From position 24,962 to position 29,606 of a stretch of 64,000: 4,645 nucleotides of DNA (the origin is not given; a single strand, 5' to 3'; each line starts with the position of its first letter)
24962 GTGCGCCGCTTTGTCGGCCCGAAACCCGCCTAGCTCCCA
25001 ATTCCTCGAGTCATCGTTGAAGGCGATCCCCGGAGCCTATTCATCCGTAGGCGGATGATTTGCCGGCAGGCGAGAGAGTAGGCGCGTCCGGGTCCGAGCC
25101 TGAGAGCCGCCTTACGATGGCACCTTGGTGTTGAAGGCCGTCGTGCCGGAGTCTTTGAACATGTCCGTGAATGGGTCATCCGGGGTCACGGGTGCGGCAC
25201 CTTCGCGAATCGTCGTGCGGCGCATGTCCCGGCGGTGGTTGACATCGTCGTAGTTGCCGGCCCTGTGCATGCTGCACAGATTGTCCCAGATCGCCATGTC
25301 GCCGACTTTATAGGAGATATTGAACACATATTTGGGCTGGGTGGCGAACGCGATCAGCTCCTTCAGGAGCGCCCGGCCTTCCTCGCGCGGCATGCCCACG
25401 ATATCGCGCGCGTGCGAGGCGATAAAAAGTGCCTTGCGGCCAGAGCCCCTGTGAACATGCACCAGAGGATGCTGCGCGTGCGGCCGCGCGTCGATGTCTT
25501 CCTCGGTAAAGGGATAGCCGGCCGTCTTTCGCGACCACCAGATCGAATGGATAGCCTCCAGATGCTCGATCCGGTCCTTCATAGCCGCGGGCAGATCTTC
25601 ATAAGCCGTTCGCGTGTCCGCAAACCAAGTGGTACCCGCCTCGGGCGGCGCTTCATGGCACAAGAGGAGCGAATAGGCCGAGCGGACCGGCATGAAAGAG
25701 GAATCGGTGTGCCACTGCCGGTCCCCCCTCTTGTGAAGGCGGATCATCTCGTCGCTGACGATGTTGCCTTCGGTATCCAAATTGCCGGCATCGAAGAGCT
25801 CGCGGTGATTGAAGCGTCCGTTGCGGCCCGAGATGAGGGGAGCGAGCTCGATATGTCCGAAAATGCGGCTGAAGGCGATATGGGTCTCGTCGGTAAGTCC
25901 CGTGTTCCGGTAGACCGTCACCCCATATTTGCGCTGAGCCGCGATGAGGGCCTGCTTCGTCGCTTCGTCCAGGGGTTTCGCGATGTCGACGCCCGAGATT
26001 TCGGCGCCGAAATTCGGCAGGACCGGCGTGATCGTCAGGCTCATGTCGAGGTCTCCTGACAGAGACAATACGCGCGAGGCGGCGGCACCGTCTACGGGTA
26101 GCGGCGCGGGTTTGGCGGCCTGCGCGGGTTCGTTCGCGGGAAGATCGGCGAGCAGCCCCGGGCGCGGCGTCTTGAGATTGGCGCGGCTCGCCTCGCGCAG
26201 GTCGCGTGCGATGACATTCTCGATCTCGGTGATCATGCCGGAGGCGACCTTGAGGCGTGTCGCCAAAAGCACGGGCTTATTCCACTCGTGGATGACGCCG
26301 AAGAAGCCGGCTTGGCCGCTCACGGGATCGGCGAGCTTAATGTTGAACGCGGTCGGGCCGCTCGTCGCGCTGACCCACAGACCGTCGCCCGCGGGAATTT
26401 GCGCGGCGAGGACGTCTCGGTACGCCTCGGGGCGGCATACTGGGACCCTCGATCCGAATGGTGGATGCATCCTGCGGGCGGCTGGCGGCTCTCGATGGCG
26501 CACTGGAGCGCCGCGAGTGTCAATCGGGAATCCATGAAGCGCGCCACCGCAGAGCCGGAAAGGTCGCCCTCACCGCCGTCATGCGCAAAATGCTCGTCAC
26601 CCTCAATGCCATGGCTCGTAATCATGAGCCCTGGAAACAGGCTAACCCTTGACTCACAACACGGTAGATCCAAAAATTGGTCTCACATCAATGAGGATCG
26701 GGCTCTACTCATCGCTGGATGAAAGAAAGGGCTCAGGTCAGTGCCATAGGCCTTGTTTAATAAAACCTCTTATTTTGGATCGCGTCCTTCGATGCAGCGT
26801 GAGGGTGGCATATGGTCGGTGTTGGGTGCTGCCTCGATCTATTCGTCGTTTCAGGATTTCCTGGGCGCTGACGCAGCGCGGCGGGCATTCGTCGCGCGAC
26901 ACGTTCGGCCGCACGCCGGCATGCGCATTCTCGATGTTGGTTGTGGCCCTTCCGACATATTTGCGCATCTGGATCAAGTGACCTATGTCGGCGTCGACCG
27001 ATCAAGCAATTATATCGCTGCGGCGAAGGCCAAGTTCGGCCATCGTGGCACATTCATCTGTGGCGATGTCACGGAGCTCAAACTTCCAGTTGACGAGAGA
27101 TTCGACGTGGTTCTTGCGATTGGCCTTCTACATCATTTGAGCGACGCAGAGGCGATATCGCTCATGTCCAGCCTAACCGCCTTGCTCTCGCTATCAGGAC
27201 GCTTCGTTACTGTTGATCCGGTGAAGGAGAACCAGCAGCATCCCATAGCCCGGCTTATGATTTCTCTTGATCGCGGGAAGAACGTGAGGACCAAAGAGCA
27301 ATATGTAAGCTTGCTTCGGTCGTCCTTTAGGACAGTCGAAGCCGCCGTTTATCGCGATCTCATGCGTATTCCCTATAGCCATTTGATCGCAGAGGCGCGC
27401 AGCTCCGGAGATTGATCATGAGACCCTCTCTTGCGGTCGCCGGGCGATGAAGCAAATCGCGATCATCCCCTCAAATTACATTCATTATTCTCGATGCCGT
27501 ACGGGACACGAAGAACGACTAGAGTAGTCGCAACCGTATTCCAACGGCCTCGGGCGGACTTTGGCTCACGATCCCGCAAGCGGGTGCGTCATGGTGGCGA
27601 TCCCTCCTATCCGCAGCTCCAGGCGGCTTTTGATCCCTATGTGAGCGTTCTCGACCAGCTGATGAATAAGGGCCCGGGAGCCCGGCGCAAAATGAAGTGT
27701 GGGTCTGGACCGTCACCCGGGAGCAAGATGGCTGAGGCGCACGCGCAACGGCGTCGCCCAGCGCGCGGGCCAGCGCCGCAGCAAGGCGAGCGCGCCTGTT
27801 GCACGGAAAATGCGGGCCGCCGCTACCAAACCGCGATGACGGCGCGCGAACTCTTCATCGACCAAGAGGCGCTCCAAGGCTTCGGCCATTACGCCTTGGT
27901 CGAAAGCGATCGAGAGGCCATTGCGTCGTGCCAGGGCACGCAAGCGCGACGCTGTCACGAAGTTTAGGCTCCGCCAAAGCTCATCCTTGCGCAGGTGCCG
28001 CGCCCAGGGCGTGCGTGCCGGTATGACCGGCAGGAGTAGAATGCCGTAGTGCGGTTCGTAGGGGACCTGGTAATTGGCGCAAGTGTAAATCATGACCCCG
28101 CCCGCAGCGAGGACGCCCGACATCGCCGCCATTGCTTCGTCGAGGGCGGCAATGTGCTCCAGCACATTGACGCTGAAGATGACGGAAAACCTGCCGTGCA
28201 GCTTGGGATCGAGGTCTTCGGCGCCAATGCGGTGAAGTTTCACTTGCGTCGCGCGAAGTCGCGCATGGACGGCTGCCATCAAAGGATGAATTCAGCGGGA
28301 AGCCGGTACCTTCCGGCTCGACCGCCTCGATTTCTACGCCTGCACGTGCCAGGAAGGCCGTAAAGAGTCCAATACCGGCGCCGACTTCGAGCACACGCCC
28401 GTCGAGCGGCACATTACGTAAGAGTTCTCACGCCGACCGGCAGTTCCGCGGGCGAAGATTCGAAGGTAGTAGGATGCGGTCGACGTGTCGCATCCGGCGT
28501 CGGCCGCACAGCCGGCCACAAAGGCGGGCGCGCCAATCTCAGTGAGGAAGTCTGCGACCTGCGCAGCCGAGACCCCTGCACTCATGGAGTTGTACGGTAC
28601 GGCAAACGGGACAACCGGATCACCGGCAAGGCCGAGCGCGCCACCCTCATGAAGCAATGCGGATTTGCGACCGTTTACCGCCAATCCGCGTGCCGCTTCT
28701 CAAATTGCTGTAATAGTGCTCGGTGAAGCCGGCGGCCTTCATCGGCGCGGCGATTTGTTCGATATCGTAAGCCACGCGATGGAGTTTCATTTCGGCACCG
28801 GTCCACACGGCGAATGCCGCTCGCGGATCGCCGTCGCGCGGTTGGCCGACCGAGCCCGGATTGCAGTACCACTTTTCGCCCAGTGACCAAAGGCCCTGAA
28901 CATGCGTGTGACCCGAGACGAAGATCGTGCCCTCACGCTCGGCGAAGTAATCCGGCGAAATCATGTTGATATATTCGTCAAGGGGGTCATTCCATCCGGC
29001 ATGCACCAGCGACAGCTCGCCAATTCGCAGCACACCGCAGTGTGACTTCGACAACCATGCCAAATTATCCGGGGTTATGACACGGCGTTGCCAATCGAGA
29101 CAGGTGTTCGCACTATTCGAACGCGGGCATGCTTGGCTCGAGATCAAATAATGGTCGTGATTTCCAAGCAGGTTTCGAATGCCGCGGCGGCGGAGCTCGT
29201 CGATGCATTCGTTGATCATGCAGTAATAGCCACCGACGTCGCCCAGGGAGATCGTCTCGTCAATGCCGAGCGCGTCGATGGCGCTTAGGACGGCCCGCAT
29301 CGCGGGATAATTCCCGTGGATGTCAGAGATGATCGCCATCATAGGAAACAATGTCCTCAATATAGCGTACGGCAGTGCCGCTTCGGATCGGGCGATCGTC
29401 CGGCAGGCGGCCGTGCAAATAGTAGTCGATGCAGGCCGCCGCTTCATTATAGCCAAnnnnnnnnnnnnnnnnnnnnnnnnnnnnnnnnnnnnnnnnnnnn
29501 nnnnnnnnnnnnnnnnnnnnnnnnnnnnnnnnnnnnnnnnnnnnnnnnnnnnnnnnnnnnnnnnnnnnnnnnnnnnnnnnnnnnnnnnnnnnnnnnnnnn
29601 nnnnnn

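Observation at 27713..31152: Translationally coupled epimerase - ATP-grasp - metallophosphoesterase - methyltransferase operon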

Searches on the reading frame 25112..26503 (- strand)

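Call 12: search_protein_families(library=pfam, proteins=[window:25112-26503:-], max_evalue=0.01)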
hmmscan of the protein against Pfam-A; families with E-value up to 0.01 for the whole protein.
window:25112-26503:- (463 aa): 1 family
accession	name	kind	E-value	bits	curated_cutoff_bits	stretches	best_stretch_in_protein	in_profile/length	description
PF02668.22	TauD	-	3e-62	211.4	27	1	158-431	2-267/267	Taurine catabolism dioxygenase TauD, TfdA family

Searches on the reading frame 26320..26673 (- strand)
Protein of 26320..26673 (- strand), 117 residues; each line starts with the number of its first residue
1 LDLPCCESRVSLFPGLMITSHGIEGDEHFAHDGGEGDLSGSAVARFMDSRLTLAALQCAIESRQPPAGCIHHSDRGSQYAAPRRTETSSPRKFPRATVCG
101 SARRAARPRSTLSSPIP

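Call 12: search_protein_families(library=pfam, proteins=[window:26320-26673:-], max_evalue=0.01)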
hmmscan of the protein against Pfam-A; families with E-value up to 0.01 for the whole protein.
window:26320-26673:- (117 aa): 1 family
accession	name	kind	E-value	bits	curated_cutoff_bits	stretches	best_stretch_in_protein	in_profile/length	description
PF00665.32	rve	-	4e-06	27.5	32.6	1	39-81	38-80/102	Integrase core domain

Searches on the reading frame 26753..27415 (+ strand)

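Call 5: search_protein_families(library=pfam, proteins=[window:26753-27415:+], max_evalue=0.01)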
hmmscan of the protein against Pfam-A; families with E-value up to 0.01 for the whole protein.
window:26753-27415:+ (220 aa): 9 families
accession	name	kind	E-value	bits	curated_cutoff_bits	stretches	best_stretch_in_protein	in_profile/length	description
PF13649.12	Methyltransf_25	-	1.4e-14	54.9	27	1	59-146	1-94/97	Methyltransferase domain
PF13847.12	Methyltransf_31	-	3.8e-13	49.8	27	1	54-163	2-119/145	Methyltransferase domain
PF08241.18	Methyltransf_11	-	7.7e-13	49.3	21.2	1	60-134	1-78/95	Methyltransferase domain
PF08242.18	Methyltransf_12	-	1.7e-11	45.1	30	1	60-150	1-97/98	Methyltransferase domain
PF13489.12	Methyltransf_23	-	4.6e-08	33.4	27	1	53-156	20-119/164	Methyltransferase domain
PF02353.26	CMAS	-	3e-05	23.9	27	1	40-153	47-164/273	Mycolic acid cyclopropane synthetase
PF07021.18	MetW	-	0.00055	20.1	21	1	48-121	8-80/193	Methionine biosynthesis protein MetW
PF08003.17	Methyltransf_9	-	0.0029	17.1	23.8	1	47-152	107-216/315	Protein of unknown function (DUF1698)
PF01209.24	Ubie_methyltran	-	0.0075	16.1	20.1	1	43-132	35-132/233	ubiE/COQ5 methyltransferase family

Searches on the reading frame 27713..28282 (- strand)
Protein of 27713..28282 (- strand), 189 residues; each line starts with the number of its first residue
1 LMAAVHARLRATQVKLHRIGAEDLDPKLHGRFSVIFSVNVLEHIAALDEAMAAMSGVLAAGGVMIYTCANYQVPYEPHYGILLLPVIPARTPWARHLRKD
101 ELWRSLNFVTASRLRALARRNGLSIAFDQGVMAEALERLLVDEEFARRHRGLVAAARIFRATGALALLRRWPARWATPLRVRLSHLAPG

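Call 5: search_protein_families(library=pfam, proteins=[window:27713-28282:-], max_evalue=0.01)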
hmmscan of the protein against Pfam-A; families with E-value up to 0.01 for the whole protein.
window:27713-28282:- (189 aa): 5 families
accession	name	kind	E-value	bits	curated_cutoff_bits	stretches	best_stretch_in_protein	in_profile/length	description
PF08242.18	Methyltransf_12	-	2.1e-06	28.8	30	1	9-63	46-97/98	Methyltransferase domain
PF13489.12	Methyltransf_23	-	2.2e-06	28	27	1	23-125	73-161/164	Methyltransferase domain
PF08241.18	Methyltransf_11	-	1.6e-05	25.9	21.2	1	4-65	33-94/95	Methyltransferase domain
PF13649.12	Methyltransf_25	-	0.0013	19.8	27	1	3-62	35-97/97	Methyltransferase domain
PF13847.12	Methyltransf_31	-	0.0053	16.9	27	0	10-72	52-117/145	Methyltransferase domain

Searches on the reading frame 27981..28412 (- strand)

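Call 5: search_protein_families(library=pfam, proteins=[window:27981-28412:-], max_evalue=0.01)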
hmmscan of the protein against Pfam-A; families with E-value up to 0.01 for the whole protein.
window:27981-28412:- (143 aa): 1 family
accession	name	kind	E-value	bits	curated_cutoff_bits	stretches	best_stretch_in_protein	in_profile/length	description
PF13489.12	Methyltransf_23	-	0.00028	21.1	27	1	4-35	23-54/164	Methyltransferase domain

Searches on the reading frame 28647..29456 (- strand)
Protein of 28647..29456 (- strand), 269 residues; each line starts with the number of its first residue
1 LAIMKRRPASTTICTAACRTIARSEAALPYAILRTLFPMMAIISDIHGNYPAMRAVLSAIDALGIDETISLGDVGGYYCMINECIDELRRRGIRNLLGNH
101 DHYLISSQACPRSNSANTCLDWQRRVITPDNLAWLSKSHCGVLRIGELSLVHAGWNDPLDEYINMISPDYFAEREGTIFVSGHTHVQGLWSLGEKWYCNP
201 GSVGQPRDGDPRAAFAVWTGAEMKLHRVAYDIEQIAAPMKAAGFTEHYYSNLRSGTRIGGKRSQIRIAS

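Call 5: search_protein_families(library=pfam, proteins=[window:28647-29456:-], max_evalue=0.01)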
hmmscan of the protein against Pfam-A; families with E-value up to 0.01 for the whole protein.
window:28647-29456:- (269 aa): 2 families
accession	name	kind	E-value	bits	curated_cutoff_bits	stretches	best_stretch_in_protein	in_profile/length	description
PF12850.12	Metallophos_2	-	2.7e-16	60.4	27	1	40-217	3-148/154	Calcineurin-like phosphoesterase superfamily domain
PF00149.33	Metallophos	-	5.3e-07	30.7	21.5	1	41-186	4-190/191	Calcineurin-like phosphoesterase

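Call 25: list_cluster_members(proteins=[P0001, window:28650-29342:-, window:31379-32350:+, window:33190-33969:+, window:26753-27412:+])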
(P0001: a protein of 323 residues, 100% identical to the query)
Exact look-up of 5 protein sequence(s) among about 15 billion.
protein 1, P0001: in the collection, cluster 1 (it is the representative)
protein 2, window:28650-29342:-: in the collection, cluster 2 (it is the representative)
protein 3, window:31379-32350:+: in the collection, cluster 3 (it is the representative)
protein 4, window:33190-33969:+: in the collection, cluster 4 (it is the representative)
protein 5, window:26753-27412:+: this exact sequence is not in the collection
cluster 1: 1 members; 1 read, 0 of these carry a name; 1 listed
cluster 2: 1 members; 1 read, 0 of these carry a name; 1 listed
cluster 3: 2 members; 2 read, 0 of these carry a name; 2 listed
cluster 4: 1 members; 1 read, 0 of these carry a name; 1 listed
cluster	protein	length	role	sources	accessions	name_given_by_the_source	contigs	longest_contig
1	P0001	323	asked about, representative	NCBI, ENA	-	-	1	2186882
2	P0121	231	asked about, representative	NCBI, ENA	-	-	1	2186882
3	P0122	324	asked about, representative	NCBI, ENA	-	-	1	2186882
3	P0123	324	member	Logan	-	-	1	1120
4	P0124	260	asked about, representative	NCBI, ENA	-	-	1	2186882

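Call 34: search_protein_families(library=ncbifam, proteins=[window:28650-29342:-], max_evalue=0.001)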
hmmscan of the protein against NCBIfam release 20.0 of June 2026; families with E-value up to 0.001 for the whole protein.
window:28650-29342:- (231 aa): 2 families
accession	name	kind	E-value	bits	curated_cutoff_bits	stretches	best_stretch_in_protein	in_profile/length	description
NF006988.0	PRK09453.1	equivalog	9.6e-13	48.4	117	1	133-189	114-169/183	phosphodiesterase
TIGR00040.1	yfcE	subfamily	1.1e-10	41.8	56.25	1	3-179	4-148/158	YfcE family phosphodiesterase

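Call 50: search_solved_structures(query=window:28650-29342:-, max_evalue=0.01)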
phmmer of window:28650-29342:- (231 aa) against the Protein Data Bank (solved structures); distinct sequences matched with E-value up to 0.01: 5.
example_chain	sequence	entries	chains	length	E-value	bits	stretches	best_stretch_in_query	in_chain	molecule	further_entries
3rqz_A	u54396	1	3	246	3.4e-23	85.6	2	3-151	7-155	Metallophosphoesterase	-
3qfm_A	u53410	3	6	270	5.2e-07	32.6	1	2-36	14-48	Putative uncharacterized protein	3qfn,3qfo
1su1_A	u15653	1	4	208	7.8e-06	28.8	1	135-175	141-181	Hypothetical protein yfcE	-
3ck2_A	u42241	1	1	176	2.4e-05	27.2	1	121-170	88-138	Conserved uncharacterized protein (predicted phosphoesterase COG0622)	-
1nnw_A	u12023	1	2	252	0.0082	18.9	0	2-69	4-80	hypothetical protein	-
